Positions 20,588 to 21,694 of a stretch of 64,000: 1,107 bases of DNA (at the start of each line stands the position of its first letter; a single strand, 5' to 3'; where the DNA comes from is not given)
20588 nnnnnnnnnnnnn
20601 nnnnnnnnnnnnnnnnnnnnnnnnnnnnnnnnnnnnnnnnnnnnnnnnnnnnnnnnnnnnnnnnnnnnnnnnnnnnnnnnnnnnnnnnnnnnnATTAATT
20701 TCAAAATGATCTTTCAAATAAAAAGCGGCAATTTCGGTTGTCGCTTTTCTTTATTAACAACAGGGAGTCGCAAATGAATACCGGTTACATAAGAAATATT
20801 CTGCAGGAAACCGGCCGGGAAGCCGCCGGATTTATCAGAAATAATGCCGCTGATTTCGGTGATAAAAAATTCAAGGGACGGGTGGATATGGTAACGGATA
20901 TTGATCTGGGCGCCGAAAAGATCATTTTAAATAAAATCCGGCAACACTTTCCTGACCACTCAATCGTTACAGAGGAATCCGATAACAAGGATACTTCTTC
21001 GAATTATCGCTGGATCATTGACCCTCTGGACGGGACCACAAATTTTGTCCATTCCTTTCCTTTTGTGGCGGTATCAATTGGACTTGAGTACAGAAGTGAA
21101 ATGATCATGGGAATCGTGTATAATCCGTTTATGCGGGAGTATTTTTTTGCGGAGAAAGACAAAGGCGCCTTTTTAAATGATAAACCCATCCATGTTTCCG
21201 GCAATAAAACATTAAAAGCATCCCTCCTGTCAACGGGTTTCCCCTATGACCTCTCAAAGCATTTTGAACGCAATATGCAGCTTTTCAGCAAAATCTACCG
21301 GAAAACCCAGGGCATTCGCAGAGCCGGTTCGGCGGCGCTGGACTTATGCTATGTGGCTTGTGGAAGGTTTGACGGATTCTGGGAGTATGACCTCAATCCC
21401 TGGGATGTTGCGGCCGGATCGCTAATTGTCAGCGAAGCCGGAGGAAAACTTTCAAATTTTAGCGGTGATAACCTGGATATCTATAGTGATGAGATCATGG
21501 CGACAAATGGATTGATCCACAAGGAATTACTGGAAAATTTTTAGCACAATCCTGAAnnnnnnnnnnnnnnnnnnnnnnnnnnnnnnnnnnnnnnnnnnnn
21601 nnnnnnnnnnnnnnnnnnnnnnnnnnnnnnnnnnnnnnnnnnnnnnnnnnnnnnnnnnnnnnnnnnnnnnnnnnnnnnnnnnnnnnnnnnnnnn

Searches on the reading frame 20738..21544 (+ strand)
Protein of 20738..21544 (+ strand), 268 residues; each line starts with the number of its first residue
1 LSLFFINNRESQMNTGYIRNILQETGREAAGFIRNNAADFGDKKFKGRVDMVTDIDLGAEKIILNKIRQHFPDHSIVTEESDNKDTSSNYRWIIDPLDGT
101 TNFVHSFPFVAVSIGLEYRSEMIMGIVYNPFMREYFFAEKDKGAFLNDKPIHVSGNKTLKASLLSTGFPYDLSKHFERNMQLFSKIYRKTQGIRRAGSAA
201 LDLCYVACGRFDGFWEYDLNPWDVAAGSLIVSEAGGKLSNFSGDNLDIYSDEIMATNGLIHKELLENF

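Call 40: search_protein_families(library=pfam, proteins=[window:20738-21544:+], max_evalue=0.0001)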
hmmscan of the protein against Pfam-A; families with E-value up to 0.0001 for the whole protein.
window:20738-21544:+ (268 aa): 1 family
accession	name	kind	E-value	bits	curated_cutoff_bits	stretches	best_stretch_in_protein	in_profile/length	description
PF00459.30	Inositol_P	-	2e-67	227.9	27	1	21-265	8-263/271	Inositol monophosphatase family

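Call 59: search_protein_families(library=ncbifam, proteins=[window:20738-21544:+], max_evalue=0.001)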
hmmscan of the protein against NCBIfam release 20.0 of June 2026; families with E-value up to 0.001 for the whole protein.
window:20738-21544:+ (268 aa): 7 families
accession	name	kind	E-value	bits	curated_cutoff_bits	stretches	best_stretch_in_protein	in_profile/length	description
NF008027.1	PRK10757.1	equivalog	2.2e-61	207.1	332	1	27-267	13-256/267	inositol-1-monophosphatase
TIGR02067.1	his_9_HisN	equivalog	3.4e-51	174.1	275.15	1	43-266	29-249/252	histidinol-phosphatase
NF009321.0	PRK12676.1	equivalog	7.9e-48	162.8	264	1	53-266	45-260/264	bifunctional fructose-bisphosphatase/inositol-phosphate phosphatase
TIGR01331.1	bisphos_cysQ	equivalog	5.1e-27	95.1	228.8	1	51-248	34-234/250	3'(2'),5'-bisphosphate nucleotidase CysQ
NF010678.0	PRK14076.1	equivalog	8.9e-25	87.6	493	1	53-265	43-280/570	bifunctional NADP phosphatase/NAD kinase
NF008182.0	PRK10931.1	equivalog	9.7e-17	60.9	379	1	51-252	36-234/246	3'(2'),5'-bisphosphate nucleotidase CysQ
TIGR01330.1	bisphos_HAL2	equivalog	2.2e-11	43.2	267.05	1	220-260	294-335/359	3'(2'),5'-bisphosphate nucleotidase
